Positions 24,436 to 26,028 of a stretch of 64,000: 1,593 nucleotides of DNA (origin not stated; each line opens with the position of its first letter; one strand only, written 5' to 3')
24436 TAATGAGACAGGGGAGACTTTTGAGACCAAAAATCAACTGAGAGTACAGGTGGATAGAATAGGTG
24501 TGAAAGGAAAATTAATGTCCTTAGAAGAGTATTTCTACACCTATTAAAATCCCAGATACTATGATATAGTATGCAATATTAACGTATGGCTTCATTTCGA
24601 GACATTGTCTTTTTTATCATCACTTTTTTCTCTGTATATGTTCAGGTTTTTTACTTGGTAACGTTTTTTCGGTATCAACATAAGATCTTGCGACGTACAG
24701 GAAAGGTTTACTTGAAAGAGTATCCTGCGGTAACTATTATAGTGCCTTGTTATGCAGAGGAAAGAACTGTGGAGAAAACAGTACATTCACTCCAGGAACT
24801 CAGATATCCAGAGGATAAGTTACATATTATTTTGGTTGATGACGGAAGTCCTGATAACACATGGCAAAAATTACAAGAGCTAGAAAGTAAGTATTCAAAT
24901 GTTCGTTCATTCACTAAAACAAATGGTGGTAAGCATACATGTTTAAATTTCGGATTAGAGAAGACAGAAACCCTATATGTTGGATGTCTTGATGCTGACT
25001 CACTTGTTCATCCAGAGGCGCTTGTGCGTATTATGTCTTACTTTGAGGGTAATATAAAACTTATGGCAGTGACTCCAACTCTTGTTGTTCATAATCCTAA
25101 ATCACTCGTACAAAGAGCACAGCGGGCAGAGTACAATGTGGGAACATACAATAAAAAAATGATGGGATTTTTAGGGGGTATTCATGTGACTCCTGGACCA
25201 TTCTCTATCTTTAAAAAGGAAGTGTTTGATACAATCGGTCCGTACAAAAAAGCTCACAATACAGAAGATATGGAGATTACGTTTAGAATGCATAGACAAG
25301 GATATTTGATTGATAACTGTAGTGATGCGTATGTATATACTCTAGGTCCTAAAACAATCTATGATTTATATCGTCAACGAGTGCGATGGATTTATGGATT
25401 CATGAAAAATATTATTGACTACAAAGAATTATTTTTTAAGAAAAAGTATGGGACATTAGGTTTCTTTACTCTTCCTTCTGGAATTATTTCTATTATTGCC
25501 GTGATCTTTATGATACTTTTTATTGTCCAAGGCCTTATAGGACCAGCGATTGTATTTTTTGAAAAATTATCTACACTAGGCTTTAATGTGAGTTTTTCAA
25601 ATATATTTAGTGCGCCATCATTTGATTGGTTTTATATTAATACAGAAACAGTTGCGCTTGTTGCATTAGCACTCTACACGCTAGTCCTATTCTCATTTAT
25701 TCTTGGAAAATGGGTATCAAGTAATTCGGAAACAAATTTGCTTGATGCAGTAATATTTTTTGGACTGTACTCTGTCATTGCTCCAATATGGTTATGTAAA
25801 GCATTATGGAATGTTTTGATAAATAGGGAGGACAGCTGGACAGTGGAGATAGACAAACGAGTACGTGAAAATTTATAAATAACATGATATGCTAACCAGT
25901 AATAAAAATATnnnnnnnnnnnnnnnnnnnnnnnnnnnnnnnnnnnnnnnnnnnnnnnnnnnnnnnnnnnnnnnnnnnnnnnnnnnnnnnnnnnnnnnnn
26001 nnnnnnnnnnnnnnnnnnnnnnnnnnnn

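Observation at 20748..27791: Pilus module fused to a polysaccharide-synthesis module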

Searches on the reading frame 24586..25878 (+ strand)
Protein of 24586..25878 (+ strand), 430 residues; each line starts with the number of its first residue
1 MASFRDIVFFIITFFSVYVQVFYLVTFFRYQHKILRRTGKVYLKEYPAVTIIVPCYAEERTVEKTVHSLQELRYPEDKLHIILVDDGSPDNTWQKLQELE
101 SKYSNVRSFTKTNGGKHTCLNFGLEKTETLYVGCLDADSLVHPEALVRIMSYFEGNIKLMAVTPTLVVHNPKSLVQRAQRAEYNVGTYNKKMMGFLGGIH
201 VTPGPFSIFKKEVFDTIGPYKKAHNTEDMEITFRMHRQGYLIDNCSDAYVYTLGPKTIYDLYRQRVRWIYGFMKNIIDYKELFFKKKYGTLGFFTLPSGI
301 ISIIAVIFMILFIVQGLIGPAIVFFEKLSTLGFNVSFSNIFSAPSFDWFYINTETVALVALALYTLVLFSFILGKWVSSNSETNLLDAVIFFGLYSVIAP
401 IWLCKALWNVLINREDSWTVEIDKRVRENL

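Call 3: search_protein_families(library=pfam, proteins=[window:24586-25878:+], max_evalue=0.01)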
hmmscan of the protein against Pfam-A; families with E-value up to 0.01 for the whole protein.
window:24586-25878:+ (430 aa): 6 families
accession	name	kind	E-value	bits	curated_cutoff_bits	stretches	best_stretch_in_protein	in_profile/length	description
PF00535.33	Glycos_transf_2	-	2.8e-28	99.4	23.3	1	50-217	1-167/168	Glycosyl transferase family 2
PF13641.12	Glyco_tranf_2_3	-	5e-26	92.6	27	1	47-271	1-230/230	Glycosyltransferase like family 2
PF13632.12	Glyco_trans_2_3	-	5.3e-19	69.3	27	1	132-314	2-178/198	Glycosyl transferase family group 2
PF03142.21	Chitin_synth_2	-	2.1e-10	40.3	27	1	127-211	200-286/527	Chitin synthase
PF10111.15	Glyco_tranf_2_2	-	5.3e-09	36.4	27.3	1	50-177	1-129/276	Glycosyltransferase like family 2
PF13506.12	Glyco_transf_21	-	2.4e-07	30.8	21.7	1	119-268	21-172/174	Glycosyl transferase family 21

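Call 4: search_protein_families(library=ncbifam, proteins=[window:24586-25878:+], max_evalue=0.01)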
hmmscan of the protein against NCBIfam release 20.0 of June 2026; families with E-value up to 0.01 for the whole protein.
window:24586-25878:+ (430 aa): 26 families (the best 25 are shown)
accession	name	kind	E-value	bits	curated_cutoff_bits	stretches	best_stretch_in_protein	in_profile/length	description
TIGR03937.1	PgaC_IcaA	equivalog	7.5e-52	176.6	422.3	1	6-326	3-321/407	poly-beta-1,6-N-acetyl-D-glucosamine synthase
TIGR03111.1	glyc2_xrt_Gpos1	hypoth_equivalog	2.8e-30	105.5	363.95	1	22-281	24-295/439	TIGR03111 family XrtG-associated glycosyltransferase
TIGR03030.1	CelA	equivalog_domain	1.3e-18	66.4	699.1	1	13-286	95-390/714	UDP-forming cellulose synthase catalytic subunit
NF041875.1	EPS_EpsD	equivalog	7.2e-17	61.8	370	1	49-274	1-227/325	exopolysaccharide biosynthesis glycosyltransferase EpsD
NF047683.1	TeichurnBiosyTuaG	equivalog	7.2e-16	58.6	400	1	45-181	4-139/252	teichuronic acid biosynthesis protein TuaG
TIGR03965.1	mycofact_glyco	equivalog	1.1e-15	57.4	280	1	44-250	71-278/467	mycofactocin biosynthesis glycosyltransferase MftF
NF007482.0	PRK10073.1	equivalog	1.7e-14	53.6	423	1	46-151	5-108/334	glycosyltransferase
NF008558.0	PRK11498.1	equivalog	3e-14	51.9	992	1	23-273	247-502/872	UDP-forming cellulose synthase catalytic subunit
TIGR04283.1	glyco_like_mftF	equivalog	1.2e-13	51.2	182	1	50-241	2-175/221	TIGR04283 family arsenosugar biosynthesis glycosyltransferase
TIGR04242.1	nodulat_NodC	equivalog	7.9e-13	48.1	550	1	35-271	36-283/395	chitooligosaccharide synthase NodC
NF053846.1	glyco_with_XrtP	equivalog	8.4e-12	44.5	520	2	10-111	11-102/440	XrtP-associated glycosyltransferase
TIGR03469.1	HpnB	hypoth_equivalog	1.6e-10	40.6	379.25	1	21-106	16-102/386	hopene-associated glycosyltransferase HpnB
NF047588.1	GlcsyltransPgfSStrep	equivalog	9.9e-10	38.1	500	1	49-150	3-106/308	glycosyltransferase PgfS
NF050050.1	ProtGlycPglI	equivalog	4.3e-08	32.9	500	1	47-153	2-108/306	GalNAc(5)-diNAcBac-PP-undecaprenol beta-1,3-glucosyltransferase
NF041865.1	EpsU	equivalog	7.5e-08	31.8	700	1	48-244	40-237/394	exopolysaccharide biosynthesis GT2 family glycosyltransferase EpsU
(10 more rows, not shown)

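Call 8: find_homologous_proteins(query=window:24586-25878:+, max_evalue=1e-10)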
Query window:24586-25878:+ (430 aa): 3177 proteins with E <= 1e-10 among 8000 candidates; the best 120 are listed.
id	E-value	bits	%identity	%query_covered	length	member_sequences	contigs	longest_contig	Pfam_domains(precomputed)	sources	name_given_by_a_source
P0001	1.6e-261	885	89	100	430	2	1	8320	PF13632.13,PF10111.15,PF13506.14,PF13641.13,PF03142.22,PF00535.33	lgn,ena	-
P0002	1.4e-213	727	71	100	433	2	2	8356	PF13632.13,PF10111.15,PF13506.14,PF13641.13,PF03142.22,PF00535.33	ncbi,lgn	-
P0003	6.8e-151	521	53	99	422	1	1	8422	PF13632.13,PF10111.15,PF13506.14,PF13641.13,PF03142.22,PF00535.33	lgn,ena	-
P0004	4.4e-148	512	53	98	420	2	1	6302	PF13632.13,PF10111.15,PF13506.14,PF13641.13,PF03142.22,PF00535.33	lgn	-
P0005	2.4e-147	509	52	98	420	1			PF13632.13,PF10111.15,PF13506.14,PF13641.13,PF03142.22,PF00535.33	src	-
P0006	2.7e-147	509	52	97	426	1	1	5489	PF13632.13,PF10111.15,PF13506.14,PF13641.13,PF03142.22,PF00535.33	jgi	jgi:cellulose synthase/poly-beta-1,6-N-acetylglucosamine synthase-like glycosyltransferase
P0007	9.9e-147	507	52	97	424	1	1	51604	PF13632.13,PF10111.15,PF13506.14,PF13641.13,PF03142.22,PF00535.33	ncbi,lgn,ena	-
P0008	1.0e-146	507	53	98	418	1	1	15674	PF13632.13,PF10111.15,PF13506.14,PF13641.13,PF03142.22,PF00535.33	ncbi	-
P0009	1.0e-146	507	52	98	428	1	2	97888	PF13632.13,PF10111.15,PF13506.14,PF13641.13,PF03142.22,PF01644.24,PF00535.33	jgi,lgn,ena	-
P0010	1.6e-146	507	53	97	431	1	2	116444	PF13632.13,PF10111.15,PF13506.14,PF13641.13,PF03142.22,PF00535.33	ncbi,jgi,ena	ncbi:MAG: glycosyltransferase family 2 protein [Candidatus Paceibacterota bacterium]|jgi:cellulose s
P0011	3.0e-146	506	54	97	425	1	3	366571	PF13632.13,PF10111.15,PF13506.14,PF13641.13,PF03142.22,PF00535.33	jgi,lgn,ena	-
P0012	3.4e-146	506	53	97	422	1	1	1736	PF13632.13,PF10111.15,PF13506.14,PF13641.13,PF03142.22,PF01644.24,PF00535.33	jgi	-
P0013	1.3e-145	504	52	97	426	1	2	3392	PF13632.13,PF10111.15,PF13506.14,PF13641.13,PF03142.22,PF00535.33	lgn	-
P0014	1.5e-145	503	53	99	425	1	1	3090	PF13632.13,PF10111.15,PF13506.14,PF13641.13,PF03142.22,PF00535.33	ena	-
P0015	4.1e-145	502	51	98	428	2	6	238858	PF13632.13,PF10111.15,PF13506.14,PF13641.13,PF03142.22,PF01644.24,PF00535.33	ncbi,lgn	-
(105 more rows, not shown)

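Call 12: find_related_loci(query=A1, collection=genome_contigs, flank=10000)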
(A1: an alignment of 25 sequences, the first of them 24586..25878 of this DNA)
Query A1 (430 aa) in genome_contigs; peptide patterns used: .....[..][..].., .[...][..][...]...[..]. (x = any residue, [..] = any of these).
599 stretches matched a pattern (row limit reached: there are more); 522 encode a relative of the query (tblastn E <= 1e-3); the best 80 are kept; 80 distinct loci.
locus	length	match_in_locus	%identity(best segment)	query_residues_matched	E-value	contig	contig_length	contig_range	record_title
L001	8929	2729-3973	53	1-421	4e-152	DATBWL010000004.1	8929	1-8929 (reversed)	MAG TPA_asm: Candidatus Paceibacterota bacterium isolate SMAG_U7540 k141_1362782, whole genome shotgun sequence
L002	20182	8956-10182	53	7-421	7e-150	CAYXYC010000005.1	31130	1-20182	MAG TPA_asm: uncultured Candidatus Saccharibacteria bacterium isolate SRP278252_co2_3 genome assembly, contig: NODE_2848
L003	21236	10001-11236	53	1-418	8e-149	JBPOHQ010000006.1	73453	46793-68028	MAG: Candidatus Nomurabacteria bacterium isolate MAG_121 c_000000368221, whole genome shotgun sequence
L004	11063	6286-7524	53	1-418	9e-148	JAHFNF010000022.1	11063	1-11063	MAG: Candidatus Nomurabacteria bacterium isolate nzgw474 NODE_1498_length_11064_cov_3.563282, whole genome shotgun seque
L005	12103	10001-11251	52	1-421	3e-147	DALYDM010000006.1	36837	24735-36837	MAG TPA_asm: Candidatus Paceibacterota bacterium isolate CTOTU14227 NODE_222_length_36837_cov_5.256212, whole genome sho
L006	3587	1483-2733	52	1-421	1e-152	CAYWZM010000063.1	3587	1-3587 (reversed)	MAG TPA_asm: uncultured Candidatus Saccharibacteria bacterium isolate SRP135725_co1_187 genome assembly, contig: NODE_45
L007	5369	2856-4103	51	2-421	4e-148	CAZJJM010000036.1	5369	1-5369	MAG TPA_asm: uncultured Candidatus Saccharibacteria bacterium isolate SRP286056_co2_346 genome assembly, contig: NODE_26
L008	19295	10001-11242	51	8-425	8e-147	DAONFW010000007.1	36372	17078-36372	MAG TPA_asm: Candidatus Paceibacterota bacterium isolate AMR_MDS_3833 NODE_1116_length_36372_cov_11.373792, whole genome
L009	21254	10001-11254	52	8-429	2e-146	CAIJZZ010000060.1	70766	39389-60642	uncultured bacterium isolate AlinenLipids_bin-6792 genome assembly, contig: bin-6792:60/78, whole genome shotgun sequenc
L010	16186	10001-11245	50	1-421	2e-146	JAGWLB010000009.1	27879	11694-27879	MAG: Patescibacteria group bacterium isolate REEB175 contig-150_1860, whole genome shotgun sequence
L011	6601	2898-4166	51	1-429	1e-146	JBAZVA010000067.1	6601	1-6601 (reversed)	MAG: Candidatus Woesearchaeota archaeon isolate SO_2017_GW1_241 NODE_44035_length_6601_cov_0.873803_OW334_2017, whole ge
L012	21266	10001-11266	50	1-427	2e-146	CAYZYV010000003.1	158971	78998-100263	MAG TPA_asm: uncultured Candidatus Saccharibacteria bacterium isolate SRP220891_co1_472 genome assembly, contig: NODE_10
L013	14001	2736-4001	51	1-426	4e-146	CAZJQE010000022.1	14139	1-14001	MAG TPA_asm: uncultured Candidatus Saccharibacteria bacterium isolate SRP142039_co1_386 genome assembly, contig: NODE_34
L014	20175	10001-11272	50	1-429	9e-146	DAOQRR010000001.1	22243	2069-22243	MAG TPA_asm: Candidatus Paceibacterota bacterium isolate AMR_MDS_1187 NODE_1553_length_22243_cov_6.137642, whole genome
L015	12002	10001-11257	52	1-427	3e-145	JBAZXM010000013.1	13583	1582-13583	MAG: Candidatus Paceibacterota bacterium isolate SO_2017_GW1_56 NODE_16877_length_13583_cov_1.254831_OW334_2017, whole g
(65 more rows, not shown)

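Call 16: find_encoding_contigs(protein=P0001, flank=10000, max_places=3)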
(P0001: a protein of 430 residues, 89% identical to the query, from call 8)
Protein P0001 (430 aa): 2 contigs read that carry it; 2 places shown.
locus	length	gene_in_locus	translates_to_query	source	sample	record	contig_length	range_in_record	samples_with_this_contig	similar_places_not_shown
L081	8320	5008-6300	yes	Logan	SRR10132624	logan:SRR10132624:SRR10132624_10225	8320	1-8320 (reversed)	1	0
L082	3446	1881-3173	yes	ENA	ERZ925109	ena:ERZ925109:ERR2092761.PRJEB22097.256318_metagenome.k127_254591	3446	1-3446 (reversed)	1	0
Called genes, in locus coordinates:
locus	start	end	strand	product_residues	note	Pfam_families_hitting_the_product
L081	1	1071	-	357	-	?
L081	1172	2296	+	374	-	PF00437:T2SSE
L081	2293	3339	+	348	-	PF00482:T2SSF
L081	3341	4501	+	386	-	-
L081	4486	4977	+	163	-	-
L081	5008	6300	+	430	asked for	PF13506:Glyco_transf_21, PF03142:Chitin_synth_2 (faint), PF00535:Glycos_transf_2, PF10111:Glyco_tranf_2_2, PF13641:Glyco_tranf_2_3, PF13632:Glyco_trans_2_3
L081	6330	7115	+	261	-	-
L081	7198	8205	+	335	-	PF01757:Acyl_transf_3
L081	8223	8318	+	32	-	?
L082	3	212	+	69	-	?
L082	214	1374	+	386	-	-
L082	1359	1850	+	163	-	-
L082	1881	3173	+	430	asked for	PF13506:Glyco_transf_21, PF03142:Chitin_synth_2 (faint), PF00535:Glycos_transf_2, PF10111:Glyco_tranf_2_2, PF13641:Glyco_tranf_2_3, PF13632:Glyco_trans_2_3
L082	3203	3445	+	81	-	?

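Call 17: find_encoding_contigs(protein=P0002, flank=10000, max_places=3)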
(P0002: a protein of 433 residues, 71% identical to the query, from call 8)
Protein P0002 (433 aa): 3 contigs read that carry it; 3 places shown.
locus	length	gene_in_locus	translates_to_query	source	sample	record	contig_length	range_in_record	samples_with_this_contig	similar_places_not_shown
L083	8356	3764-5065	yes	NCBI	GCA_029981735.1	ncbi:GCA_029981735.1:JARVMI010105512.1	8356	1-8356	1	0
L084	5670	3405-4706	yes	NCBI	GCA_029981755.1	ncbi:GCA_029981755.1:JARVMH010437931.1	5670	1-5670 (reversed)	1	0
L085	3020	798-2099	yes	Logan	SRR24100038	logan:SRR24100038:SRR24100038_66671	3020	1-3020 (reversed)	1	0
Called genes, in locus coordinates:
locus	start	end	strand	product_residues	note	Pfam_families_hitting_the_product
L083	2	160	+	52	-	?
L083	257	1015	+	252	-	PF00437:T2SSE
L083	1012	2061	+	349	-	PF00482:T2SSF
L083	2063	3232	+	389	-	-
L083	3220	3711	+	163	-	PF07963:N_methyl (weak)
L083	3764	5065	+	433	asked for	PF13506:Glyco_transf_21, PF00535:Glycos_transf_2, PF10111:Glyco_tranf_2_2, PF13641:Glyco_tranf_2_3, PF03142:Chitin_synth_2 (weak), PF13632:Glyco_trans_2_3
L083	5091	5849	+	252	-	-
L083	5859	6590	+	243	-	PF01409:tRNA-synt_2d, PF00152:tRNA-synt_2 (faint)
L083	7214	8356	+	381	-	?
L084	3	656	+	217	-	?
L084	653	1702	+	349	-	PF00482:T2SSF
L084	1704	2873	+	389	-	-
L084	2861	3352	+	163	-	PF07963:N_methyl (weak)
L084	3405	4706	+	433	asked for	PF13506:Glyco_transf_21, PF00535:Glycos_transf_2, PF10111:Glyco_tranf_2_2, PF13641:Glyco_tranf_2_3, PF03142:Chitin_synth_2 (weak), PF13632:Glyco_trans_2_3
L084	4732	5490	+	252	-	-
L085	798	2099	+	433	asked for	PF13506:Glyco_transf_21, PF00535:Glycos_transf_2, PF10111:Glyco_tranf_2_2, PF13641:Glyco_tranf_2_3, PF03142:Chitin_synth_2 (weak), PF13632:Glyco_trans_2_3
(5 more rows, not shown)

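Call 38: search_solved_structures(query=A1, max_evalue=0.00001)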
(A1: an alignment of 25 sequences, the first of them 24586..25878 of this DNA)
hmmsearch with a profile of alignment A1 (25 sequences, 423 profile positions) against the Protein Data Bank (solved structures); distinct sequences matched with E-value up to 0.00001: 36.
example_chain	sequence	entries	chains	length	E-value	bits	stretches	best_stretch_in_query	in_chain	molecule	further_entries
2z87_A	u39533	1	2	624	1.8e-27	99.4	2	31-161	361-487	Chondroitin synthase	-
2z86_A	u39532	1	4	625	1.8e-27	99.4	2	31-161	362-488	Chondroitin synthase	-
6p61_A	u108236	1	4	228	2.1e-18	69.5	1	39-165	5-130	Glycosyltransferase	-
7lby_A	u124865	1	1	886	2.8e-17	65.8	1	11-299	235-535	Cellulose synthase catalytic subunit [UDP-forming]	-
9b8v_E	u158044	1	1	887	2.8e-17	65.8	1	11-299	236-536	Cellulose synthase catalytic subunit [UDP-forming]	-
9fmv_A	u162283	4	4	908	3e-17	65.7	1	11-299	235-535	Cellulose synthase catalytic subunit [UDP-forming]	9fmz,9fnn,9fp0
5tze_C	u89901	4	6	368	9e-17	64.2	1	49-154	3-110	Glycosyl transferase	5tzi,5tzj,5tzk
5tz8_A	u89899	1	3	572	1.2e-16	63.8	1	49-154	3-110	Glycosyl transferase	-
6yv7_B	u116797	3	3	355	4.1e-16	62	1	47-262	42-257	Glycosyl transferase, family 2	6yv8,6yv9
6yv7_A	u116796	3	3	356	4.1e-16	62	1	47-262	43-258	Glycosyl transferase, family 2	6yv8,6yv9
5ej1_A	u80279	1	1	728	1.5e-15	60.2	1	15-288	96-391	Putative cellulose synthase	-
4hg6_A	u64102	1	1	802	1.9e-15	59.8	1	15-288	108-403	Cellulose Synthase Subunit A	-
4p00_A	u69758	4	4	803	1.9e-15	59.8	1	15-288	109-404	Cellulose Synthase A subunit | Cellulose Synthase subunit A | Putative cellulose synthase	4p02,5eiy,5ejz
6h1j_A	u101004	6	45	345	4e-15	58.8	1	46-252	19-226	Probable ss-1,3-N-acetylglucosaminyltransferase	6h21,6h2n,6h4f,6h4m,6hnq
3bcv_A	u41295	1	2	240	4.2e-15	58.7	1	46-149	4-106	Putative glycosyltransferase protein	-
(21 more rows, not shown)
